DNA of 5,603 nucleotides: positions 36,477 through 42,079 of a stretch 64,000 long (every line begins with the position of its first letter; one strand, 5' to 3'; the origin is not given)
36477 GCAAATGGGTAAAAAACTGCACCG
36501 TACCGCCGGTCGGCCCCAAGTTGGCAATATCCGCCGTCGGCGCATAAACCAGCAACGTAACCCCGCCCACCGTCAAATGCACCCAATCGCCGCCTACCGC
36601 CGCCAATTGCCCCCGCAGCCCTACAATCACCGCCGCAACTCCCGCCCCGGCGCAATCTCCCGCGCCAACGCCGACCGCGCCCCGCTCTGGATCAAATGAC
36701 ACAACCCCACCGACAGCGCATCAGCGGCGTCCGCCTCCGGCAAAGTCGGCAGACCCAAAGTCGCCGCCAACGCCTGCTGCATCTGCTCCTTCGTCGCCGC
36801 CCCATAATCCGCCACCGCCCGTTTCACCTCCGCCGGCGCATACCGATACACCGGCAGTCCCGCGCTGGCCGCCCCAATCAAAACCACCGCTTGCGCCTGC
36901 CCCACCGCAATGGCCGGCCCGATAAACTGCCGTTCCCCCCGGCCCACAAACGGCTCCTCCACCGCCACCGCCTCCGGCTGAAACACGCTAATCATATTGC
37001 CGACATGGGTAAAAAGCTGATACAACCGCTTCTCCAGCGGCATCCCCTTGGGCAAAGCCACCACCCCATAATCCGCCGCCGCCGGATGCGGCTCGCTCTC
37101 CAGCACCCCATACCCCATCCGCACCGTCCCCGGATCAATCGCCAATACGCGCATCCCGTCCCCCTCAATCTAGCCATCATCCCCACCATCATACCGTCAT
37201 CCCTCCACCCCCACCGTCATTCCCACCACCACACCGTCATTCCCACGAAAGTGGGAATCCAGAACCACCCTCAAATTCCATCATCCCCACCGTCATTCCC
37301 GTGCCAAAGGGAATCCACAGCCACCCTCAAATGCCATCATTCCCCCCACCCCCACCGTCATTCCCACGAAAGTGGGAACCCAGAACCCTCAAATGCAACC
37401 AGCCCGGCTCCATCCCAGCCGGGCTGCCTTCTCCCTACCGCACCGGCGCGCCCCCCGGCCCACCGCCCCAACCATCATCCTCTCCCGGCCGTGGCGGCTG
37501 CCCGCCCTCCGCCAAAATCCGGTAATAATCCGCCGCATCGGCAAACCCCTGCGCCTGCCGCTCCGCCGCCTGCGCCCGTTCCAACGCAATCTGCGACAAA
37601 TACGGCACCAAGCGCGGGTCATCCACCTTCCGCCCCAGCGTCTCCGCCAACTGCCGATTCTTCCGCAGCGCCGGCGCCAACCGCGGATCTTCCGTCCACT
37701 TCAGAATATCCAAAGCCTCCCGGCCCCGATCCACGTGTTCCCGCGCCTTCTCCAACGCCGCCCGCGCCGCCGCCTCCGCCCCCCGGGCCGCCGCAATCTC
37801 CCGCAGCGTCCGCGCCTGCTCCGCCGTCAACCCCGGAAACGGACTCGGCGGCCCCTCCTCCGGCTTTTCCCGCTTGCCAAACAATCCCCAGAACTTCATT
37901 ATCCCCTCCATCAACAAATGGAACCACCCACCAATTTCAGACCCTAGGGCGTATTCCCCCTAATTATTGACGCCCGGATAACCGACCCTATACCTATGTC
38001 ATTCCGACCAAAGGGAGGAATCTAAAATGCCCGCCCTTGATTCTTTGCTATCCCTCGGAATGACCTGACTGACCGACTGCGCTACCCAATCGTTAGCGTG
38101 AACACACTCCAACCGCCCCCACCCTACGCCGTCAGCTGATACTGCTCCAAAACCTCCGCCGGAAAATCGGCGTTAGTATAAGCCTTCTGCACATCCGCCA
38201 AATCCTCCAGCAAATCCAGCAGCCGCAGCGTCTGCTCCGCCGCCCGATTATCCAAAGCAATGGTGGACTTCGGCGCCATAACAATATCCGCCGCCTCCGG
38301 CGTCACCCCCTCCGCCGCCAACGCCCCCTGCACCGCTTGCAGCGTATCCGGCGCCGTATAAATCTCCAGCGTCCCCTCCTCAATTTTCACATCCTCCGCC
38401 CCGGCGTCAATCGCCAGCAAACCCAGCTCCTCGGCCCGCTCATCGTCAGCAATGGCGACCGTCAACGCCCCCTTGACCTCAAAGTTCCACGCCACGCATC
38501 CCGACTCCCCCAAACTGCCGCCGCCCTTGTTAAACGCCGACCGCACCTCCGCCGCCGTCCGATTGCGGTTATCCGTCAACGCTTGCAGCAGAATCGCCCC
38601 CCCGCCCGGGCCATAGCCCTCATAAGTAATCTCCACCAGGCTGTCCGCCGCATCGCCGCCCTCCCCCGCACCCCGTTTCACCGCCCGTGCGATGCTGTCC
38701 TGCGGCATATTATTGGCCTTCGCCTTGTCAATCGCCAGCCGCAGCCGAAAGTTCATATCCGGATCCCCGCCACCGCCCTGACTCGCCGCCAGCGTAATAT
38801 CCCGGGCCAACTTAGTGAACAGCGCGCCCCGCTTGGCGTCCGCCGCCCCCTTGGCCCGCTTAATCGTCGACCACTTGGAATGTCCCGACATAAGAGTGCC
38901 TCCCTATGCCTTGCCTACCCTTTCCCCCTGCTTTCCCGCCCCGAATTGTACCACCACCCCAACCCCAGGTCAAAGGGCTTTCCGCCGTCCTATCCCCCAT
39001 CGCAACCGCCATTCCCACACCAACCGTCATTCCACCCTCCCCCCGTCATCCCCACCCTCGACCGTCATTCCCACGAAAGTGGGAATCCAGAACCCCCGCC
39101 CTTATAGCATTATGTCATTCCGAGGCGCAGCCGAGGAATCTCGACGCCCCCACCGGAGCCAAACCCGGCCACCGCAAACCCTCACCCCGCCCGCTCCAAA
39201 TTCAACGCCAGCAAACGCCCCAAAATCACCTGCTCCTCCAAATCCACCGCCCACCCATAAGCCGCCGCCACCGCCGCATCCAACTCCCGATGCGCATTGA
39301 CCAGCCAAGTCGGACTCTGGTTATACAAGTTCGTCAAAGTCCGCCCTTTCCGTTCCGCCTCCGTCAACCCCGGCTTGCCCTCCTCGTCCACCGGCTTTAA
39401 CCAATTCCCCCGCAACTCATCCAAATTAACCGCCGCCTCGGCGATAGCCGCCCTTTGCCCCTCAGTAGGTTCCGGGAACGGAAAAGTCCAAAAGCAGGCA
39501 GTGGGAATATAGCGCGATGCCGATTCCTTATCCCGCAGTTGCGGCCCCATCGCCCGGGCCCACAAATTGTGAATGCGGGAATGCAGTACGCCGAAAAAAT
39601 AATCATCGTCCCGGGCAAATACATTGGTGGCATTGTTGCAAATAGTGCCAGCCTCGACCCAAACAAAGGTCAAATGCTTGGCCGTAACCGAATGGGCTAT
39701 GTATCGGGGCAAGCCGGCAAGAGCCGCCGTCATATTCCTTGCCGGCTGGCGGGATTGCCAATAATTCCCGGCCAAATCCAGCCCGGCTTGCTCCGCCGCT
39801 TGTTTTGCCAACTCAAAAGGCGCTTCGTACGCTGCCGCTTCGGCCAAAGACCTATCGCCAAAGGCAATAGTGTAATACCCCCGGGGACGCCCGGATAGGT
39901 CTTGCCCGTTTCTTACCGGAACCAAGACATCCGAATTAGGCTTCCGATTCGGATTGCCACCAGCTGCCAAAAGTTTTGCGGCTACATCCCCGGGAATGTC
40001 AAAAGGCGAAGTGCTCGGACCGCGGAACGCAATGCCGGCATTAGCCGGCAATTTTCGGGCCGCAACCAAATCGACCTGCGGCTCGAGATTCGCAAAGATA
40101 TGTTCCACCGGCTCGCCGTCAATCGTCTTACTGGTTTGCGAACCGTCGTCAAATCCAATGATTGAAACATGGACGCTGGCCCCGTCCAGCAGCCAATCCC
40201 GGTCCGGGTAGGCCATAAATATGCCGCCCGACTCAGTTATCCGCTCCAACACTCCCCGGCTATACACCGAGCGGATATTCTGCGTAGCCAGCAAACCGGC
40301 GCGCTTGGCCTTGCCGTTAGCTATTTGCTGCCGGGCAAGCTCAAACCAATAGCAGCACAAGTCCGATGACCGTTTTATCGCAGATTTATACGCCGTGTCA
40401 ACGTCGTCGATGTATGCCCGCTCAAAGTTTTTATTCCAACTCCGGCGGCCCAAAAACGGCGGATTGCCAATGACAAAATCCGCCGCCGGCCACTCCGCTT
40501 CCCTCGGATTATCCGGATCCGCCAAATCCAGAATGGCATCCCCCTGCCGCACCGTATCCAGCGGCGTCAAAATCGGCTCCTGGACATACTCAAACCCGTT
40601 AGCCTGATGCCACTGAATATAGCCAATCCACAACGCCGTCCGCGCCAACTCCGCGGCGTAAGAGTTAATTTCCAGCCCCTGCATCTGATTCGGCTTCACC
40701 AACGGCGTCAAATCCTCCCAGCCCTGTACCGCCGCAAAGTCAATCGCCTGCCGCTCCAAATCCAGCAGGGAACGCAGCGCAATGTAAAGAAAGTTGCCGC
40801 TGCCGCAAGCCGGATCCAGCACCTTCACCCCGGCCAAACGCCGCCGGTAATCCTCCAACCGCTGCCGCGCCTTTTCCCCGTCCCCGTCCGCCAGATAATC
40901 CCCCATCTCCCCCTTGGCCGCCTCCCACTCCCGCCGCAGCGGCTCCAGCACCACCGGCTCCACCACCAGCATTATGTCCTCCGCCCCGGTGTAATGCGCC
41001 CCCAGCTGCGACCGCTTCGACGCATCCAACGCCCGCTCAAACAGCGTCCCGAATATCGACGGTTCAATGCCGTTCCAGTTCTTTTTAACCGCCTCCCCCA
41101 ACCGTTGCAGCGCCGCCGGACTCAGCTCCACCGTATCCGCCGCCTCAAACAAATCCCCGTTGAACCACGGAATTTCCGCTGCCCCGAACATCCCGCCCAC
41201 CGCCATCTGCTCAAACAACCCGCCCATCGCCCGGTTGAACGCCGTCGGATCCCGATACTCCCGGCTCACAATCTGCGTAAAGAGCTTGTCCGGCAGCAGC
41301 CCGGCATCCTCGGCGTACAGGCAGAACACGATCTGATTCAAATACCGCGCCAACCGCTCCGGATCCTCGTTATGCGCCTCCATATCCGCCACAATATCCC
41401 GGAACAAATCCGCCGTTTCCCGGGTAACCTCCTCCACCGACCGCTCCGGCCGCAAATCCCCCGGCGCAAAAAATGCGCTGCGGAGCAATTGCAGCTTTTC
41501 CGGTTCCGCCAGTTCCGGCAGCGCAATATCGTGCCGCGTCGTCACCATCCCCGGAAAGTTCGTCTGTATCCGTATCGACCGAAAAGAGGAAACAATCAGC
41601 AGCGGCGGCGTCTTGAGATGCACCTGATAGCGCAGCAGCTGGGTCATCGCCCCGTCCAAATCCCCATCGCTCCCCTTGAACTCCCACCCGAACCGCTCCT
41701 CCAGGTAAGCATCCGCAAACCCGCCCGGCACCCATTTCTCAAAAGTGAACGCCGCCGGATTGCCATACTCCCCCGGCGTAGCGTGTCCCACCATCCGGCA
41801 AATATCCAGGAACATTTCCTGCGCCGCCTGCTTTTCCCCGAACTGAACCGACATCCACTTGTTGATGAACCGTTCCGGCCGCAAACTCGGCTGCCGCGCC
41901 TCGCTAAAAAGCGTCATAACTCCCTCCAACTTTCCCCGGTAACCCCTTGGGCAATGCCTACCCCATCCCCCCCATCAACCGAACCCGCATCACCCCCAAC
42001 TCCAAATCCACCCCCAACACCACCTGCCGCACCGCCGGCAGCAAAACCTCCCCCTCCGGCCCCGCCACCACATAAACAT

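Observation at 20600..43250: ~22.6-kb block with reversed strand and codon skew: recent inversion or misjoin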

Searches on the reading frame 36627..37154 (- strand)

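Call 9: search_protein_families(library=pfam, proteins=[window:36627-37154:-])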
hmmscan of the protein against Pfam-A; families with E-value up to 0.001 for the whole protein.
window:36627-37154:- (175 aa): 1 family
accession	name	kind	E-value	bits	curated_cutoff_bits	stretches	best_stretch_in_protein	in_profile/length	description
PF02075.23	RuvC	-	1.4e-28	100.1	22.2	1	3-153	1-148/148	Crossover junction endodeoxyribonuclease RuvC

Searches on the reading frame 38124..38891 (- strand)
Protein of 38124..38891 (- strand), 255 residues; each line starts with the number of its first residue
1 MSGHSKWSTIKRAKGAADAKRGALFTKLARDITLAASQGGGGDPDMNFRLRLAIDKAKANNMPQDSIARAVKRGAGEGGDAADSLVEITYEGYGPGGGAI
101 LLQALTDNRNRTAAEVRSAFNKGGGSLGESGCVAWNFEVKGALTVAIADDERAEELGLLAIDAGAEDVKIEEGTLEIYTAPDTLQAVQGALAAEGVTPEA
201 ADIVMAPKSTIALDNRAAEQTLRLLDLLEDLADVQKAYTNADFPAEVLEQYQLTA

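Call 9: search_protein_families(library=pfam, proteins=[window:38124-38891:-])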
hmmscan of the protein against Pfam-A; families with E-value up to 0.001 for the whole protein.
window:38124-38891:- (255 aa): 2 families
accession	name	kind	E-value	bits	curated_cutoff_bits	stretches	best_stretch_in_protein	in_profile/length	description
PF01709.26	Transcrip_reg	-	7.6e-51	172.4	27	1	86-241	2-160/160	TACO1/YebC second and third domain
PF20772.2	TACO1_YebC_N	-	1.4e-31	109.2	36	1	5-77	1-73/73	TACO1/YebC protein N-terminal domain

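Call 76: find_encoding_contigs(protein=window:38124-38891:-, flank=10000, max_places=10)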
Protein window:38124-38891:- (255 aa): no gene with exactly this product is on record in the collection.

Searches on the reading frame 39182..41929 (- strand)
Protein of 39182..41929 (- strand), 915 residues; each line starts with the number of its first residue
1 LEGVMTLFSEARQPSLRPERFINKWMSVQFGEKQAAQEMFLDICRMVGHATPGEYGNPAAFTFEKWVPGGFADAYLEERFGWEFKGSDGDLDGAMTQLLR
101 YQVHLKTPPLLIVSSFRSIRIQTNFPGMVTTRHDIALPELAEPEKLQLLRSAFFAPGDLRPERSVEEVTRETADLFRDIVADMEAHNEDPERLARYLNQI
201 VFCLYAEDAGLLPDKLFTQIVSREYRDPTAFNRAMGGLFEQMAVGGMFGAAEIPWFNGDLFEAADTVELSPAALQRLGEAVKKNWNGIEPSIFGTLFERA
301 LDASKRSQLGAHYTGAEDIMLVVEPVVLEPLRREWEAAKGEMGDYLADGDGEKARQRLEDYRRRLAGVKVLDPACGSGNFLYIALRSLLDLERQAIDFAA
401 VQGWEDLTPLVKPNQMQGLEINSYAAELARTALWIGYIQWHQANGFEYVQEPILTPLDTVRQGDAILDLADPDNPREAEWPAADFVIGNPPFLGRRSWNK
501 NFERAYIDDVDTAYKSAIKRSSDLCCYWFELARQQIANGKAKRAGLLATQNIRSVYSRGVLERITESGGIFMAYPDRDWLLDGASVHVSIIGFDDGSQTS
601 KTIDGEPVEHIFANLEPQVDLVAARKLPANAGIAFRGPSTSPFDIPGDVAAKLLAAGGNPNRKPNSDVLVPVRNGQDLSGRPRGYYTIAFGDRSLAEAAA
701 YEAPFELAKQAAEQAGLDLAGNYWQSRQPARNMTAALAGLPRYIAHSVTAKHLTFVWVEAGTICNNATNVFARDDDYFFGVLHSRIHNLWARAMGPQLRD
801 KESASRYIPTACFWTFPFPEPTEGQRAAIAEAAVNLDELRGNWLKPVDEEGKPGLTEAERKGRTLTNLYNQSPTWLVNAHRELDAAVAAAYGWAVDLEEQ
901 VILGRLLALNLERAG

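Call 9: search_protein_families(library=pfam, proteins=[window:39182-41929:-])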
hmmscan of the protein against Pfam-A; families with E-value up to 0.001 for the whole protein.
window:39182-41929:- (915 aa): 5 families
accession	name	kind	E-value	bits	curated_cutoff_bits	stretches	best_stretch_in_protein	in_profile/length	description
PF20473.4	MmeI_Mtase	-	3.2e-30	105.6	27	1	353-598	6-253/259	MmeI, DNA-methyltransferase domain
PF20465.4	MmeI_hel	-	1.6e-11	45.3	27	1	192-261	2-75/75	MmeI, helicase spacer domain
PF20466.3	MmeI_TRD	-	2.2e-09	37.4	27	1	746-820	135-206/207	MmeI, target recognition domain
PF07669.17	Eco57I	-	1e-06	29.4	25.3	1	414-535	1-123/171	Eco57I restriction-modification methylase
PF02384.22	N6_Mtase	-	0.0002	21.2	20.4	1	368-530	48-167/311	N-6 DNA Methylase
